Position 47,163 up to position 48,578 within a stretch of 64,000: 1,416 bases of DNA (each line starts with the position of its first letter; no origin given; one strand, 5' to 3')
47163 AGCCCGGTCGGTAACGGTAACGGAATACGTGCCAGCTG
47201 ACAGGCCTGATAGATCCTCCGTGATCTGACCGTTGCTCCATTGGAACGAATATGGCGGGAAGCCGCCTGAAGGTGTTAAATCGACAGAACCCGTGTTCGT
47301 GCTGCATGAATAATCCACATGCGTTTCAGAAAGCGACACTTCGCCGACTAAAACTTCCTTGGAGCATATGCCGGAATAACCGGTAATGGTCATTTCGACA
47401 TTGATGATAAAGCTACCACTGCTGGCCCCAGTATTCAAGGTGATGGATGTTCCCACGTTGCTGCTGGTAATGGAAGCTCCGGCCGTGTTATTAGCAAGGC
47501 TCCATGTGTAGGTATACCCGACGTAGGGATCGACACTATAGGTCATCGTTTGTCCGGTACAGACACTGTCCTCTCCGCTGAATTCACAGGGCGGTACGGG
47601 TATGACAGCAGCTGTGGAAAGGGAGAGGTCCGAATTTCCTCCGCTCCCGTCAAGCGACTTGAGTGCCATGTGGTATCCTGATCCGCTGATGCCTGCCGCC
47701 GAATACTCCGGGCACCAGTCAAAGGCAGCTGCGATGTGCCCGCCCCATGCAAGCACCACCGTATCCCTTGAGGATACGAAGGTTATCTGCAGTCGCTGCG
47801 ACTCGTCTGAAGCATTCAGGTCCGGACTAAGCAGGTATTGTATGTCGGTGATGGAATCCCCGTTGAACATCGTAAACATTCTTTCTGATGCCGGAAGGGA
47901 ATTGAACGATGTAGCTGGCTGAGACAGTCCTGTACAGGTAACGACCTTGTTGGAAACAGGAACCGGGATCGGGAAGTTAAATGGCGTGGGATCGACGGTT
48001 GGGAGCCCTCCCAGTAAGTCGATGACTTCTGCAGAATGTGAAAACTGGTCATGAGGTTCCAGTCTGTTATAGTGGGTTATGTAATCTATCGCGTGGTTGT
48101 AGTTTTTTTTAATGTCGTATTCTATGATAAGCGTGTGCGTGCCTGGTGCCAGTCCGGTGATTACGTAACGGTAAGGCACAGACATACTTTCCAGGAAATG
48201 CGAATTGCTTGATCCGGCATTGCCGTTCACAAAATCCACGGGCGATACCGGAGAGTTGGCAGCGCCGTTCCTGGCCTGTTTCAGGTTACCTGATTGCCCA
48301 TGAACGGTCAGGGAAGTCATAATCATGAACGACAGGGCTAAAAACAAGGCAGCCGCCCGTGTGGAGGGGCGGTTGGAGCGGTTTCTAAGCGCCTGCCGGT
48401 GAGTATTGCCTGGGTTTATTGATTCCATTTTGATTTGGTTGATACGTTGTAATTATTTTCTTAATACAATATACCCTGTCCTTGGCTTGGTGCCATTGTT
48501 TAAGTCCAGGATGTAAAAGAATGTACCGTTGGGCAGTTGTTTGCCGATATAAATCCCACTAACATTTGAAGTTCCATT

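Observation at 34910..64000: Roughly 29-kb minus-strand array of five tandem giant SprB-repeat / type-B T9SS-CTD adhesin genes served by a single PorP/SprF-OmpA pair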

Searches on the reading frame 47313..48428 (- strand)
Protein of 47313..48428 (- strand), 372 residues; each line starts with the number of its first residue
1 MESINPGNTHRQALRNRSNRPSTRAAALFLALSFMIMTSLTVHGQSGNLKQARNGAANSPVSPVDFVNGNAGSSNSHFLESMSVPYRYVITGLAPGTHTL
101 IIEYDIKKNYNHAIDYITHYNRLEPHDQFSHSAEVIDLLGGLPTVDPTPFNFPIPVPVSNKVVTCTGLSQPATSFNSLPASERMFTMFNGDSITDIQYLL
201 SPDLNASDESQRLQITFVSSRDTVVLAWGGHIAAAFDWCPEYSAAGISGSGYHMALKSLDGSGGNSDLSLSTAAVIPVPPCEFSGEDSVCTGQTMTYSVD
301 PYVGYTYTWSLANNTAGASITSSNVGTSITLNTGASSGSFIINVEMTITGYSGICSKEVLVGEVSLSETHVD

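Call 30: search_protein_families(library=pfam, proteins=[window:47313-48428:-], max_evalue=1)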
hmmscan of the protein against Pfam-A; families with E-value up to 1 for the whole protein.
window:47313-48428:- (372 aa): 2 families
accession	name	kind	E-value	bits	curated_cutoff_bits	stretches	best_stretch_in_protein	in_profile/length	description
PF19408.5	PKD_6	-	2.2e-07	31.6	25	1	277-340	2-64/82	PKD-like domain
PF19406.5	PKD_5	-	0.081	13.3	25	1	288-350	2-67/88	PKD-like domain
